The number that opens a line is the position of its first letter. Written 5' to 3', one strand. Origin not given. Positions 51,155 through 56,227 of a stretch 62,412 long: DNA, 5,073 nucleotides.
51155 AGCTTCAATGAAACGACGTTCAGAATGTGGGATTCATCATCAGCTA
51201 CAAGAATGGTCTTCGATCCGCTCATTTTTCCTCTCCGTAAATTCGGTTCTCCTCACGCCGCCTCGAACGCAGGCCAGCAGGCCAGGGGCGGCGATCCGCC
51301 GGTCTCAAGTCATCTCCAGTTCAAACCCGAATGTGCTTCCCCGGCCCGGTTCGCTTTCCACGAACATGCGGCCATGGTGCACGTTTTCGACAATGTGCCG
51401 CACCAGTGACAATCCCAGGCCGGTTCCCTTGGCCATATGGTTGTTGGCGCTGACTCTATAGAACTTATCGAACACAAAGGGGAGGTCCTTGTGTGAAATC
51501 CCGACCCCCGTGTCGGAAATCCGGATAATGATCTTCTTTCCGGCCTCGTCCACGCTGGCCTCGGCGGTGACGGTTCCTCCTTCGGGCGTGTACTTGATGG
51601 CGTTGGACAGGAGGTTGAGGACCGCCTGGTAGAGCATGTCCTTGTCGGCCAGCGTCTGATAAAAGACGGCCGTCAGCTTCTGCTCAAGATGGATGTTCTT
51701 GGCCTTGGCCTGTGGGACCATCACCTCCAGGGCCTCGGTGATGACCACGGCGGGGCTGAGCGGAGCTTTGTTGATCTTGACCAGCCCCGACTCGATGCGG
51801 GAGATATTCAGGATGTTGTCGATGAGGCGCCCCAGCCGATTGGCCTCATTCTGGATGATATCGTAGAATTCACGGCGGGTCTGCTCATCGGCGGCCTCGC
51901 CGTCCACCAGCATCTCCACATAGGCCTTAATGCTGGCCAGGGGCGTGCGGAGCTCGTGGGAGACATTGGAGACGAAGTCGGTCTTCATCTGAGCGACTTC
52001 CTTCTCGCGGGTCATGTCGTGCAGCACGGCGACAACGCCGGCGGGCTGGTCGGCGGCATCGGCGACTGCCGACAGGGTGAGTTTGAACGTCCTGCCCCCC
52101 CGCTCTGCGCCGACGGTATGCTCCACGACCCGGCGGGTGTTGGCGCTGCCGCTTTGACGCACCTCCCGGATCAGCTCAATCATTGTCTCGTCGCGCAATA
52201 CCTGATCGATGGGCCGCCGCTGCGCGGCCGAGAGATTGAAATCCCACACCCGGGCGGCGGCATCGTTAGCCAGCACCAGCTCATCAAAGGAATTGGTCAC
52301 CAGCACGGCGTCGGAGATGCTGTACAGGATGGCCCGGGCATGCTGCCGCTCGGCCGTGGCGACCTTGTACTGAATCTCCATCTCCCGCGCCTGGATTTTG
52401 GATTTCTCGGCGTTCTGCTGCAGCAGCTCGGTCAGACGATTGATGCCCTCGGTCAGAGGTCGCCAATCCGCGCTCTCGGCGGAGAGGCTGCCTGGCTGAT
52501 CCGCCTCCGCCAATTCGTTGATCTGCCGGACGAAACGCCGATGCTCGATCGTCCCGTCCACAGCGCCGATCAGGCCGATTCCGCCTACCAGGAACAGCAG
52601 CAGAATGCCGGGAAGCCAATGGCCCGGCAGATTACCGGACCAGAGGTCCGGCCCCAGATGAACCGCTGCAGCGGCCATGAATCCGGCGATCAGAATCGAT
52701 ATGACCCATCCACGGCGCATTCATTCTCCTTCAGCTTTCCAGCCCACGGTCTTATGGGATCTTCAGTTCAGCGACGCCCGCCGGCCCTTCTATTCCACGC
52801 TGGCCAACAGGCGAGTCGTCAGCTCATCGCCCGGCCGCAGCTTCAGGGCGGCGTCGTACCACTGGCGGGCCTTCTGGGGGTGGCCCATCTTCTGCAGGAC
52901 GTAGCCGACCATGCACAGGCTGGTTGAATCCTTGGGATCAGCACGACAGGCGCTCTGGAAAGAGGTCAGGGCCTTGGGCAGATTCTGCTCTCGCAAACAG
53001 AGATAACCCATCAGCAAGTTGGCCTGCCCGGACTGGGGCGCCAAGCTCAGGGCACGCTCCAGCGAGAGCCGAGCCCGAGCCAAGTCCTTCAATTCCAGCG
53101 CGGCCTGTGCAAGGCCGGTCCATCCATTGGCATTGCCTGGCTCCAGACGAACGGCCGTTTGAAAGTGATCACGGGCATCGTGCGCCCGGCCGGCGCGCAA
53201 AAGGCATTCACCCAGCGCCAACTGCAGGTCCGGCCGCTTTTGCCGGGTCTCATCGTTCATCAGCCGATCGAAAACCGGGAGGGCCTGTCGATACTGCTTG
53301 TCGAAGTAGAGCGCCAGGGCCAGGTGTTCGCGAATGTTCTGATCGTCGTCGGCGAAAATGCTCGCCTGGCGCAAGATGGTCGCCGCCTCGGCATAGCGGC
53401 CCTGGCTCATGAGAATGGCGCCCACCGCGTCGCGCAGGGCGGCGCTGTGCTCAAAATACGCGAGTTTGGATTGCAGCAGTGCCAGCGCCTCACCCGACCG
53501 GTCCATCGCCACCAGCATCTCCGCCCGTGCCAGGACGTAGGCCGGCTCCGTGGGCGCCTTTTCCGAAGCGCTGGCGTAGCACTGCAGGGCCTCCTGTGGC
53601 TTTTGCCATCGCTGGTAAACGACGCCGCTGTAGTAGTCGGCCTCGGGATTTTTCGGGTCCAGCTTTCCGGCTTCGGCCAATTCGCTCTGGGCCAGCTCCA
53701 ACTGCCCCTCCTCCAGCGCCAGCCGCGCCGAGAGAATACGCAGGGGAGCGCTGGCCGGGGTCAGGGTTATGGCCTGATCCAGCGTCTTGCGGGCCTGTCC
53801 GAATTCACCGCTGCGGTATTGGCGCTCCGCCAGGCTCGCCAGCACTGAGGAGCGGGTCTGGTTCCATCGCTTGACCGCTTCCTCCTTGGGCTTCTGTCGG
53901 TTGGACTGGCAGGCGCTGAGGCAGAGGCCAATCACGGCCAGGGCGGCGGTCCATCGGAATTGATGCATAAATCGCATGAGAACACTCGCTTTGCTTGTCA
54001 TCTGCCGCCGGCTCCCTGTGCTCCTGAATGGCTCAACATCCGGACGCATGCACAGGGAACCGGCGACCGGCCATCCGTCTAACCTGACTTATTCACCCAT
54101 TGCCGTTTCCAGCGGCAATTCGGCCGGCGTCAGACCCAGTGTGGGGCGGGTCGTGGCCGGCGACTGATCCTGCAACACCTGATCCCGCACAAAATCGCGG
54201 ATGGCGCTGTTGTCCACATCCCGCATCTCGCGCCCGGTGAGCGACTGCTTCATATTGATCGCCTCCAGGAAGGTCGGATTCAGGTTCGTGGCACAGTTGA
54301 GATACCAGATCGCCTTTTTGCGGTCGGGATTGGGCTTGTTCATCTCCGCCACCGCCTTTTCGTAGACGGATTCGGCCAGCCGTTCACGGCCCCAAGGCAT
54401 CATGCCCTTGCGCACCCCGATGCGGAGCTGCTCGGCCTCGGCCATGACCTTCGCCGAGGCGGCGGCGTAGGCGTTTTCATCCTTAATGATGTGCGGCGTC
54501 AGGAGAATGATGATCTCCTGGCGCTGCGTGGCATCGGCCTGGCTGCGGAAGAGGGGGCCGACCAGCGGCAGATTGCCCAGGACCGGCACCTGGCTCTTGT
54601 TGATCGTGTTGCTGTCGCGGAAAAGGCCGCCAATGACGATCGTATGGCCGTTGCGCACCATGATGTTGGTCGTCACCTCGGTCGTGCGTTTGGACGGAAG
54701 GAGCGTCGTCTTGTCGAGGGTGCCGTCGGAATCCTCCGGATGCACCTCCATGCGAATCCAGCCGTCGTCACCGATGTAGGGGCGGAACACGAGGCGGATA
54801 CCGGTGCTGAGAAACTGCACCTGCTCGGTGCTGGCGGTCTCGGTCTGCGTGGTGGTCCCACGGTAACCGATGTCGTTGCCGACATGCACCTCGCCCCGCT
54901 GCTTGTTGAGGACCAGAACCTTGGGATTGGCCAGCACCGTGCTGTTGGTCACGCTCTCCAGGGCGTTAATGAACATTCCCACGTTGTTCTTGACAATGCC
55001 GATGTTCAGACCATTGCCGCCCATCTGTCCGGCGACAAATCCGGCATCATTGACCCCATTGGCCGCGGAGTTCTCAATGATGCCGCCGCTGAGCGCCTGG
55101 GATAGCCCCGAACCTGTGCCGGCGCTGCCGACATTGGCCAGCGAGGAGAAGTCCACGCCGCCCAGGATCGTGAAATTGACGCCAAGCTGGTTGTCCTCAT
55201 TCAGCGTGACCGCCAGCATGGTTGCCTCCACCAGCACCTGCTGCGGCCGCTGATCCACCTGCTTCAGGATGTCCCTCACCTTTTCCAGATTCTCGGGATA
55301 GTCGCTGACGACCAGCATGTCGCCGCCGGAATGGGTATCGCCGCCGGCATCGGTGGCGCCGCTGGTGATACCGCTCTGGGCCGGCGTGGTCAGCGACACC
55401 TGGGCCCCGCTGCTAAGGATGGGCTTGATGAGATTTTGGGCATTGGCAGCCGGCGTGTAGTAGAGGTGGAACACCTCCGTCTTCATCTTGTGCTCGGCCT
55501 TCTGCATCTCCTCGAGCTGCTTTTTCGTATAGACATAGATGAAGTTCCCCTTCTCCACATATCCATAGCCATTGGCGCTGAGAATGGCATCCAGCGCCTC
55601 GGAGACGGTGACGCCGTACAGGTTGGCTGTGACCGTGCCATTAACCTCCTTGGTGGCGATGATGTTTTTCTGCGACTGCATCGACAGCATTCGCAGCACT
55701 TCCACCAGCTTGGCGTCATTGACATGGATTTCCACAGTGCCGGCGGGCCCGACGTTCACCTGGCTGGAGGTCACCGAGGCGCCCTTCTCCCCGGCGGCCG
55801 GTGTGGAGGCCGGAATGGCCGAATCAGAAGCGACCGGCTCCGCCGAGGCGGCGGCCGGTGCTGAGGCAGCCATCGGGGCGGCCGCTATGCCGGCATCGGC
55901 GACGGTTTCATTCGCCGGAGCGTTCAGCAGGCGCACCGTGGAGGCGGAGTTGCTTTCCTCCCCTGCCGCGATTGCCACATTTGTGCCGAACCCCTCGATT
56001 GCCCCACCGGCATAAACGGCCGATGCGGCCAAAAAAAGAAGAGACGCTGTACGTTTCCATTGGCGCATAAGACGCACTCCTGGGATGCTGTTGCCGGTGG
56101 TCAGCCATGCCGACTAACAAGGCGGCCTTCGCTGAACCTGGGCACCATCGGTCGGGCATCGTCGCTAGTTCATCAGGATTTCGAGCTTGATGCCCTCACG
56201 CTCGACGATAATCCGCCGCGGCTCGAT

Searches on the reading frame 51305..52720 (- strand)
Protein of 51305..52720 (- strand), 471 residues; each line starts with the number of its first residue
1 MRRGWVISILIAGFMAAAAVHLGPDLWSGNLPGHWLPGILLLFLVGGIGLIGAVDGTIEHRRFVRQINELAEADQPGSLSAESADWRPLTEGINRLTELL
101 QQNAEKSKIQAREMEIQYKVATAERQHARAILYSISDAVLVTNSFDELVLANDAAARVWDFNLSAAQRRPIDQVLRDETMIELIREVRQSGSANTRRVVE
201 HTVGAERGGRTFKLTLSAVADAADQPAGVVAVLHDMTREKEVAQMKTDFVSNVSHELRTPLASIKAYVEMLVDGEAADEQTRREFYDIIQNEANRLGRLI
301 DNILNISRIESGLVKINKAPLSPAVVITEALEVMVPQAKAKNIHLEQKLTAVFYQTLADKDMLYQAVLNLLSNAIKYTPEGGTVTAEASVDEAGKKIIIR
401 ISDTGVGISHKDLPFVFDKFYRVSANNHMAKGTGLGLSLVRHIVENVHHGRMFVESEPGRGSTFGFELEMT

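Call 76: search_protein_families(library=pfam, proteins=[window:51305-52720:-])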
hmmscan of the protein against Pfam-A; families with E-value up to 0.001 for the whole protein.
window:51305-52720:- (471 aa): 4 families
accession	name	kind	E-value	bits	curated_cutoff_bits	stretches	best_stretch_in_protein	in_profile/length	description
PF02518.31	HATPase_c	-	1.8e-28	99.6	26.4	1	359-470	2-109/111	Histidine kinase-, DNA gyrase B-, and HSP90-like ATPase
PF00512.31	HisKA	-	3.4e-21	75.5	26.9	1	245-312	1-66/66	His Kinase A (phospho-acceptor) domain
PF00989.32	PAS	-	2.2e-05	24.9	22.6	1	127-236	2-113/113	PAS fold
PF08448.16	PAS_4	-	0.00021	21.9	23.1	1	134-240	3-109/110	PAS fold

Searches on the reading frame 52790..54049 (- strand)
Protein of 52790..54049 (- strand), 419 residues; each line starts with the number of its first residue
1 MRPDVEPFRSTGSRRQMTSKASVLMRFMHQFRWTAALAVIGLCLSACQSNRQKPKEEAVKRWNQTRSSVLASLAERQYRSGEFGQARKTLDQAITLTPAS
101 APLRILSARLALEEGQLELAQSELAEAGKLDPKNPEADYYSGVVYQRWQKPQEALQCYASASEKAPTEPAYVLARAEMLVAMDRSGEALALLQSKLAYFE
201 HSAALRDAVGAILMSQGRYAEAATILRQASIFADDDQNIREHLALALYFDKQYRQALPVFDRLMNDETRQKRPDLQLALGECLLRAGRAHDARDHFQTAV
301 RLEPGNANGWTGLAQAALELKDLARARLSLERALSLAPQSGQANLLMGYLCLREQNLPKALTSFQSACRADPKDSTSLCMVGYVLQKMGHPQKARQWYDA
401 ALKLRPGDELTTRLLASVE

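Call 76: search_protein_families(library=pfam, proteins=[window:52790-54049:-])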
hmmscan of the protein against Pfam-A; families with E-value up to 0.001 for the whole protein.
window:52790-54049:- (419 aa): 27 families (the best 25 are shown)
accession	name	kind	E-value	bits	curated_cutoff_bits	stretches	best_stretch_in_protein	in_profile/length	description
PF07719.23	TPR_2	-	9.7e-33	110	27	3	378-408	4-34/34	Tetratricopeptide repeat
PF14559.12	TPR_19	-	2.3e-28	98.8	25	7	283-346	1-64/68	Tetratricopeptide repeat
PF13428.12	TPR_14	-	8.4e-28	94.5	23.5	1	273-316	1-44/44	Tetratricopeptide repeat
PF13432.12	TPR_16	-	6.7e-24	84.4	32.7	2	312-374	2-64/65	Tetratricopeptide repeat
PF00515.34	TPR_1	-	1.3e-23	82.2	27.8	0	378-407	4-33/34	Tetratricopeptide repeat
PF13181.12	TPR_8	-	1.5e-22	78.2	25.7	0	377-407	3-33/34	Tetratricopeptide repeat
PF13414.12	TPR_11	-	1e-18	67.2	26.8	0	348-389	1-42/42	TPR repeat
PF12895.13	ANAPC3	-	1.5e-18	67.2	27.2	1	251-332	3-81/82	Anaphase-promoting complex, cyclosome, subunit 3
PF13431.12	TPR_17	-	2.9e-18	65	24.4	0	296-327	2-33/34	Tetratricopeptide repeat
PF13424.12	TPR_12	-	1.8e-14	54.1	30.1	1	276-338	6-76/77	Tetratricopeptide repeat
PF23914.1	TPR_CcmH_CycH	-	1.5e-11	44.8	42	1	299-408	42-154/158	Cytochrome c-type biogenesis protein H TPR domain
PF13371.12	TPR_9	-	2e-10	41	35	0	350-412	4-66/73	Tetratricopeptide repeat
PF25062.1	ARM_TT21_N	-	2.2e-09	37.8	40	0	117-303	10-198/222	Tetratricopeptide repeat protein 21 N-terminal ARM repeat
PF09976.15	TPR_21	-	3.7e-09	37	25.5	0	313-407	82-178/193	Tetratricopeptide repeat-like domain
PF13174.12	TPR_6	-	7.4e-09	36.1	26.3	0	276-304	3-31/33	Tetratricopeptide repeat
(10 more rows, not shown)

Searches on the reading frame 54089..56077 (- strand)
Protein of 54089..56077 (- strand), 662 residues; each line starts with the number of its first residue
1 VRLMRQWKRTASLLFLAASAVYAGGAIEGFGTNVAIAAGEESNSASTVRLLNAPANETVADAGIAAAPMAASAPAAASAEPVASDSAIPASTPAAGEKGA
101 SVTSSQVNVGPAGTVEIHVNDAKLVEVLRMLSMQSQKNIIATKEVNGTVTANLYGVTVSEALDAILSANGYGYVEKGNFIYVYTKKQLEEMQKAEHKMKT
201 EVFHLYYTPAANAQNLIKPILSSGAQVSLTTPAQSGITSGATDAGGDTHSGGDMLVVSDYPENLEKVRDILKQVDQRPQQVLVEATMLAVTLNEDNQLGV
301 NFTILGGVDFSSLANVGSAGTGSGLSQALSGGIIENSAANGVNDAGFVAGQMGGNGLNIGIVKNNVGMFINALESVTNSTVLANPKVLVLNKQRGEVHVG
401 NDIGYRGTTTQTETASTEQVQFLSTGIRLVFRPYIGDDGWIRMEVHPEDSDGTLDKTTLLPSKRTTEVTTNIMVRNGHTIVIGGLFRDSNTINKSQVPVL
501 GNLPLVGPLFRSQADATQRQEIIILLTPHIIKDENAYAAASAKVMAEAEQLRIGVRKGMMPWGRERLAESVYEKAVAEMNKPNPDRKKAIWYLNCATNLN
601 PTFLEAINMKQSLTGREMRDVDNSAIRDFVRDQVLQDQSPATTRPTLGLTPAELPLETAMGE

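Call 76: search_protein_families(library=pfam, proteins=[window:54089-56077:-])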
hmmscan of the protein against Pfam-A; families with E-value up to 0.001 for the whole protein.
window:54089-56077:- (662 aa): 4 families
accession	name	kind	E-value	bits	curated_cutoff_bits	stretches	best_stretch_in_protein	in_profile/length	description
PF00263.26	Secretin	-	5.6e-42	143.6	27.5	1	372-532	1-169/169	Bacterial type II and III secretion system protein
PF03958.22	Secretin_N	-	2.4e-08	34.5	28.2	1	200-280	1-69/69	Bacterial type II/III secretion system short domain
PF07660.19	STN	-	1.1e-07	32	28.4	1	138-185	2-52/52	Secretin and TonB N terminus short domain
PF21305.2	type_II_gspD_N0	-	0.00028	21.1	27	1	119-180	3-69/71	GspD-like, N0 domain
